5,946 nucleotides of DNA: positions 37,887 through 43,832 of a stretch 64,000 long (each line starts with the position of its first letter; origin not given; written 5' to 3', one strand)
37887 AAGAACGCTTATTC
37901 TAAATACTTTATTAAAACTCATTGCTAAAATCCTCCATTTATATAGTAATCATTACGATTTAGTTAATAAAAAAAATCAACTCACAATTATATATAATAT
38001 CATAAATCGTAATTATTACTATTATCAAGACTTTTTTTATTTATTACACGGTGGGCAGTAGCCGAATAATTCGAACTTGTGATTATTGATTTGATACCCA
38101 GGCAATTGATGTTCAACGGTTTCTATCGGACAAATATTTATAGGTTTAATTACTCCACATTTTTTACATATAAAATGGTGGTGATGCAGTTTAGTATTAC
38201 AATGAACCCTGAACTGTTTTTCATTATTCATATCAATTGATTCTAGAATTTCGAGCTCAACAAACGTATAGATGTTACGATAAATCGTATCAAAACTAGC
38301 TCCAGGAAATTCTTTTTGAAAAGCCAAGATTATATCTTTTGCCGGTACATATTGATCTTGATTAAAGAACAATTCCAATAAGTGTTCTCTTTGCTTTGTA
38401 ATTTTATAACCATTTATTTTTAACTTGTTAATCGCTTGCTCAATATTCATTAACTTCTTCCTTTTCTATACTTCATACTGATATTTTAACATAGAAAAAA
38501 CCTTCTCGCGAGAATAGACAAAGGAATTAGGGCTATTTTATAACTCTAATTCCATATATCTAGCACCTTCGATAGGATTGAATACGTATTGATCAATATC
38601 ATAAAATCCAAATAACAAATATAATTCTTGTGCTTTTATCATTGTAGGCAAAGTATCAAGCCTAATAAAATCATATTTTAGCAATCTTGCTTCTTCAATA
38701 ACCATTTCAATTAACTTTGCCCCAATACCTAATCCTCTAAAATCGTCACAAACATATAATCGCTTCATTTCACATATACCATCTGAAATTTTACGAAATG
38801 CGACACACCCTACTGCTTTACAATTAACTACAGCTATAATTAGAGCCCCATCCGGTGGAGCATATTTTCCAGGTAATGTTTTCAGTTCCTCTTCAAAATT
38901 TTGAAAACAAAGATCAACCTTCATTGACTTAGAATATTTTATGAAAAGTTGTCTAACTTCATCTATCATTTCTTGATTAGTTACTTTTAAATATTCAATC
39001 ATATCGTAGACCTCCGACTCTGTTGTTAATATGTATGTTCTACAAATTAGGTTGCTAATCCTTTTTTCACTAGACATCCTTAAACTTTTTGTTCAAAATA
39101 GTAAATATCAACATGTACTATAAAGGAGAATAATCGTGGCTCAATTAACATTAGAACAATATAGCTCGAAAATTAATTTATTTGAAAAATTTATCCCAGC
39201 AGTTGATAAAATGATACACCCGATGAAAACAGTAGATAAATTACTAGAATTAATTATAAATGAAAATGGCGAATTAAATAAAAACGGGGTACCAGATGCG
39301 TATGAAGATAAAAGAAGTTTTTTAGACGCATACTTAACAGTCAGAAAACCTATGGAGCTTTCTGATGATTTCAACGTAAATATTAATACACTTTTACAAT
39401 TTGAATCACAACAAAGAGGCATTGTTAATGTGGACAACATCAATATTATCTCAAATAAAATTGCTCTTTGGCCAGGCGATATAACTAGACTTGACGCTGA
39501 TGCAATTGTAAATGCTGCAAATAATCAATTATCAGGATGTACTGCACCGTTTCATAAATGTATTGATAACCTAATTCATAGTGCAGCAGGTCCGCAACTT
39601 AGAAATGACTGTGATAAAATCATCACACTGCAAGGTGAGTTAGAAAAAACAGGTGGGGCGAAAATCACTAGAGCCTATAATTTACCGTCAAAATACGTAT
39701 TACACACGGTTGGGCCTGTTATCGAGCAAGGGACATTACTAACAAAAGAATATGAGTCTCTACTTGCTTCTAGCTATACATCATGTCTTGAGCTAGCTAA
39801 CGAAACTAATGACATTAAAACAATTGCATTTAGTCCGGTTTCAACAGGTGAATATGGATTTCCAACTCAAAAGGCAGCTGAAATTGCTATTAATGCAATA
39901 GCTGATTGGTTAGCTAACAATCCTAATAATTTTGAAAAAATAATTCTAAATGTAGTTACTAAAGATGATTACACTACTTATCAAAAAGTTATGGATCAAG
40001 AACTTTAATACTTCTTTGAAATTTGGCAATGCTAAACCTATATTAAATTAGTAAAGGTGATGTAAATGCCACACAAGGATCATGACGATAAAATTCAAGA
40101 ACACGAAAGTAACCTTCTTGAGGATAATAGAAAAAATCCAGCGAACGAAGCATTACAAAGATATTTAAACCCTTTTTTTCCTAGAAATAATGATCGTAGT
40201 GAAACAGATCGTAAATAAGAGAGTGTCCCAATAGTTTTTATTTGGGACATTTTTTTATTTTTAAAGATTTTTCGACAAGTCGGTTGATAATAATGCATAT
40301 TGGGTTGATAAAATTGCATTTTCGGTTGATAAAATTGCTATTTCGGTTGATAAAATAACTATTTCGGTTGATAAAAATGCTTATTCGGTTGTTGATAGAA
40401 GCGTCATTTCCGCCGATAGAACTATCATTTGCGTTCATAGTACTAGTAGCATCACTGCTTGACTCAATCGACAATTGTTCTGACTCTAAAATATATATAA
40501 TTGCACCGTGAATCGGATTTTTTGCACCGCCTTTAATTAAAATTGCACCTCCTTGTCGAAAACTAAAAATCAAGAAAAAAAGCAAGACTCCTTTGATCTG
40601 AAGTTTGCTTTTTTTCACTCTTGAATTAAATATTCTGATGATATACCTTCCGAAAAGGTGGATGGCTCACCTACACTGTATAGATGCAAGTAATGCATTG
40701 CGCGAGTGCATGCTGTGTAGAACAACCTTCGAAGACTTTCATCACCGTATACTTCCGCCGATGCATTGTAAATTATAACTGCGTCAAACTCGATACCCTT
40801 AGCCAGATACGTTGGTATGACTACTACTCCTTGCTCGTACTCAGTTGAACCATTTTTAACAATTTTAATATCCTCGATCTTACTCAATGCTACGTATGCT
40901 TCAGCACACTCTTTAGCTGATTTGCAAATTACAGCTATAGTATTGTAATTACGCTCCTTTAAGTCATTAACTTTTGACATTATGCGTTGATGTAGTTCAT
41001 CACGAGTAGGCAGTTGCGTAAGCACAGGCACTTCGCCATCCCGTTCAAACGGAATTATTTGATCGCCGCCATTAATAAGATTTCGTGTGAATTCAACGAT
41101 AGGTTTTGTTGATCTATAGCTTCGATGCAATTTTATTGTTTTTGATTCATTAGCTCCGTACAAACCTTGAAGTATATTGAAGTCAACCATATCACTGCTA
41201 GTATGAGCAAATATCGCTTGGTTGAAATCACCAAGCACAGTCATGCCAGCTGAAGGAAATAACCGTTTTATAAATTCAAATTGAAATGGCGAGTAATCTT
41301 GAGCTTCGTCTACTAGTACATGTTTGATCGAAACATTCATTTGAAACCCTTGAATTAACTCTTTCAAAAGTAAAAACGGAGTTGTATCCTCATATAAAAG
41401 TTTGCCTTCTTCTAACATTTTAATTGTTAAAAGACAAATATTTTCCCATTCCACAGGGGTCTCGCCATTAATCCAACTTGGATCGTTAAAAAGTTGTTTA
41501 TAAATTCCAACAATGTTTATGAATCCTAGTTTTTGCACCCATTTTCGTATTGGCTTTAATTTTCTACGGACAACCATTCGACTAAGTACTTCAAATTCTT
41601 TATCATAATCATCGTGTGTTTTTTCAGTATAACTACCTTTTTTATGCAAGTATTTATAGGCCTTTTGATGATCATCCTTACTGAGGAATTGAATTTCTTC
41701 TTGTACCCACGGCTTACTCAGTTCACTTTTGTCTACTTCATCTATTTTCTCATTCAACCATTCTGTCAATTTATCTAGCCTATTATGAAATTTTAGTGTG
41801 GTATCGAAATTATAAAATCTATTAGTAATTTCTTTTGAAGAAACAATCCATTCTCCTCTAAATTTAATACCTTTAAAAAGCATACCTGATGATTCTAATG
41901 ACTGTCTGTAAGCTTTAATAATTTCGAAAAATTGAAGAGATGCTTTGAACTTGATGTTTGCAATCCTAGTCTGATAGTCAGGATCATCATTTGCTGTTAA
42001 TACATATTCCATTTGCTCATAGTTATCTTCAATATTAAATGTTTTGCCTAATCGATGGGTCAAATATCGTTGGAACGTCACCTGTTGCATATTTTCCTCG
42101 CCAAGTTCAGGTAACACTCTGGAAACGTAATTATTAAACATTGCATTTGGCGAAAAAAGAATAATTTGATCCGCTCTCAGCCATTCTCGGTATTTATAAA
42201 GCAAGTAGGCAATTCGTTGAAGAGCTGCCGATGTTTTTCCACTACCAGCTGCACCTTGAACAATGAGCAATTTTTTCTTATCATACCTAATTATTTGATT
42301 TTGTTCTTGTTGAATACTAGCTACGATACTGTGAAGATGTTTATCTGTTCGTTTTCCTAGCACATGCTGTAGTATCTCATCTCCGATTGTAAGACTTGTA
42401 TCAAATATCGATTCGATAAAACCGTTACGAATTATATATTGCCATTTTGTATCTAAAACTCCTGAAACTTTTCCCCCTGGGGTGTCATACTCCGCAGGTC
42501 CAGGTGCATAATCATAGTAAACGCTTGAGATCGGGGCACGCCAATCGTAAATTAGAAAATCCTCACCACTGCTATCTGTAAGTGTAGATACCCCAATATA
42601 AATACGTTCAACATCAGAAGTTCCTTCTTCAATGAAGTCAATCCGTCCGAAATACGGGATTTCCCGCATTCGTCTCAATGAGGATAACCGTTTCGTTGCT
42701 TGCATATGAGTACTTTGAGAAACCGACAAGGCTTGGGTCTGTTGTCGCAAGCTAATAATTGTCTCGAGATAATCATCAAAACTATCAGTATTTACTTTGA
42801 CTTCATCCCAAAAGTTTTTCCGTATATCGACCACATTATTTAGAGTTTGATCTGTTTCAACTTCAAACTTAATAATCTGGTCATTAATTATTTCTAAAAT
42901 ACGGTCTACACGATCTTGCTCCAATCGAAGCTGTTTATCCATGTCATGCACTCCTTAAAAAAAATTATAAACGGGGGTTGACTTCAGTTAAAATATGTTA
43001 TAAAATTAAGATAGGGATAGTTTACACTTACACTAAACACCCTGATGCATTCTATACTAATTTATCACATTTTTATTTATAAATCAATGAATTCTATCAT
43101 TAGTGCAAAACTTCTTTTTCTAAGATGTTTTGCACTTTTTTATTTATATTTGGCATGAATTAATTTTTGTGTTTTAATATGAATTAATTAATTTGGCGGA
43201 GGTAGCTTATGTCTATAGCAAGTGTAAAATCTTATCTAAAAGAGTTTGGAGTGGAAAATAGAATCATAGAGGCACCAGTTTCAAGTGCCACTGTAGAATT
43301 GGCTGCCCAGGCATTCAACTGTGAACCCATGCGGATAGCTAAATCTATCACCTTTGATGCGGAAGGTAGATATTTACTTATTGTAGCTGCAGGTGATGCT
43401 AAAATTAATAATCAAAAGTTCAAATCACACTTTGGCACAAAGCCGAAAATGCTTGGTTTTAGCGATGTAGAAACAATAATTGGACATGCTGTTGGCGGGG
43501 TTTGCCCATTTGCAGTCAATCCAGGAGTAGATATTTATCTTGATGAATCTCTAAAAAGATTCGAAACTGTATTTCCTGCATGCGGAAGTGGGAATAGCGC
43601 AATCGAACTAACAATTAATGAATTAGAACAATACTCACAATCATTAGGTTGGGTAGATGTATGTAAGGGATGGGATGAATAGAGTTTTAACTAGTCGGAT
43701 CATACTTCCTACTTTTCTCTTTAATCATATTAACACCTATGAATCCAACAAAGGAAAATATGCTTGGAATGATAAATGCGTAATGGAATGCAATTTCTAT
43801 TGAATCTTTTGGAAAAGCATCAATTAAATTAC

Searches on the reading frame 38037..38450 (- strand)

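Call 49: search_protein_families(library=pfam, proteins=[window:38037-38450:-], max_evalue=0.001)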
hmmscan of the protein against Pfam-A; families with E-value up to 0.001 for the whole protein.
window:38037-38450:- (137 aa): 1 family
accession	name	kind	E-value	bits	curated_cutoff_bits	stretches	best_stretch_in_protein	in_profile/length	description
PF01475.25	FUR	-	2.7e-26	92.5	23.1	1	13-128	2-120/121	Ferric uptake regulator family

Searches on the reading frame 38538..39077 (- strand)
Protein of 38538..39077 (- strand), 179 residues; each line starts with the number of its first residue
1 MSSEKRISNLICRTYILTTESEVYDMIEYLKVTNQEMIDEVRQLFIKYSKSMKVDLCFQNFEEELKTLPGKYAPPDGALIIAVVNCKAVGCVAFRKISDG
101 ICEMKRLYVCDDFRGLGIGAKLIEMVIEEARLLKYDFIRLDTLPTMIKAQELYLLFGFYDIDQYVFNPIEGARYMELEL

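Call 49: search_protein_families(library=pfam, proteins=[window:38538-39077:-], max_evalue=0.001)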
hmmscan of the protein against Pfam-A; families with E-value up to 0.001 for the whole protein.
window:38538-39077:- (179 aa): 4 families
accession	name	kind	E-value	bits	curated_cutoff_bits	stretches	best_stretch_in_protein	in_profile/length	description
PF00583.31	Acetyltransf_1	-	4.8e-13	49.8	20.7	1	71-158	24-116/116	Acetyltransferase (GNAT) family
PF13508.13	Acetyltransf_7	-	2.4e-11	44.3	27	1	76-158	2-82/84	Acetyltransferase (GNAT) domain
PF13673.13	Acetyltransf_10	-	7.8e-07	29.6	23.6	1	78-163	32-112/128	Acetyltransferase (GNAT) domain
PF14542.12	Acetyltransf_CG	-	6.7e-05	23.4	30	1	87-131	10-54/80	GCN5-related N-acetyl-transferase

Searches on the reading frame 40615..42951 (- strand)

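Call 49: search_protein_families(library=pfam, proteins=[window:40615-42951:-], max_evalue=0.001)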
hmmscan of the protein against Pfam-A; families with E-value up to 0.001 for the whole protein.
window:40615-42951:- (778 aa): 8 families
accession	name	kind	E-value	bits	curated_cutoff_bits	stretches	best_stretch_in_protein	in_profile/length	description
PF00580.27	UvrD-helicase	-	3.2e-19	70.1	23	1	214-588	2-260/271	UvrD/REP helicase N-terminal domain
PF13361.12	UvrD_C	-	5.9e-10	39.5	25.6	1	606-691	1-93/350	UvrD-like helicase C-terminal domain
PF13538.12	UvrD_C_2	-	1.8e-08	34.5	27.4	1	709-758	2-52/52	UvrD-like helicase C-terminal domain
PF13245.12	AAA_19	-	3.8e-08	34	25.1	0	537-581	86-131/134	AAA domain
PF01443.25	Viral_helicase1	-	1.2e-05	25.6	21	0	230-313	2-70/228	Viral superfamily 1 RNA helicase core domain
PF09848.15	SLFN-g3_helicase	-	3.6e-05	23.7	24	0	226-278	1-49/354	Schlafen group 3, DNA/RNA helicase domain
PF02562.22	PhoH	-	4.8e-05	23.4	27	0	214-274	9-63/205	PhoH-like protein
PF25199.1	nSTAND_NTPase5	-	0.00062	20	34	0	208-257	23-71/145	Novel STAND NTPase 5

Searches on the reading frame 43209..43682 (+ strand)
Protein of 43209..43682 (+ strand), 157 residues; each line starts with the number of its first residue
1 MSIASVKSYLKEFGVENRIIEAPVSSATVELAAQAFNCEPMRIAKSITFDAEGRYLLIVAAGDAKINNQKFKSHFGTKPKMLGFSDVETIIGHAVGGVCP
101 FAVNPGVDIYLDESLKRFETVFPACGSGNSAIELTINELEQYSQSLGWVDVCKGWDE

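Call 49: search_protein_families(library=pfam, proteins=[window:43209-43682:+], max_evalue=0.001)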
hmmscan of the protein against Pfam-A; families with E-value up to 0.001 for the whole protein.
window:43209-43682:+ (157 aa): 1 family
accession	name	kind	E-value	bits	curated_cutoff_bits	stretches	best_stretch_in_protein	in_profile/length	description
PF04073.20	tRNA_edit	-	1.3e-24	87.1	25.5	1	27-141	5-122/123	Aminoacyl-tRNA editing domain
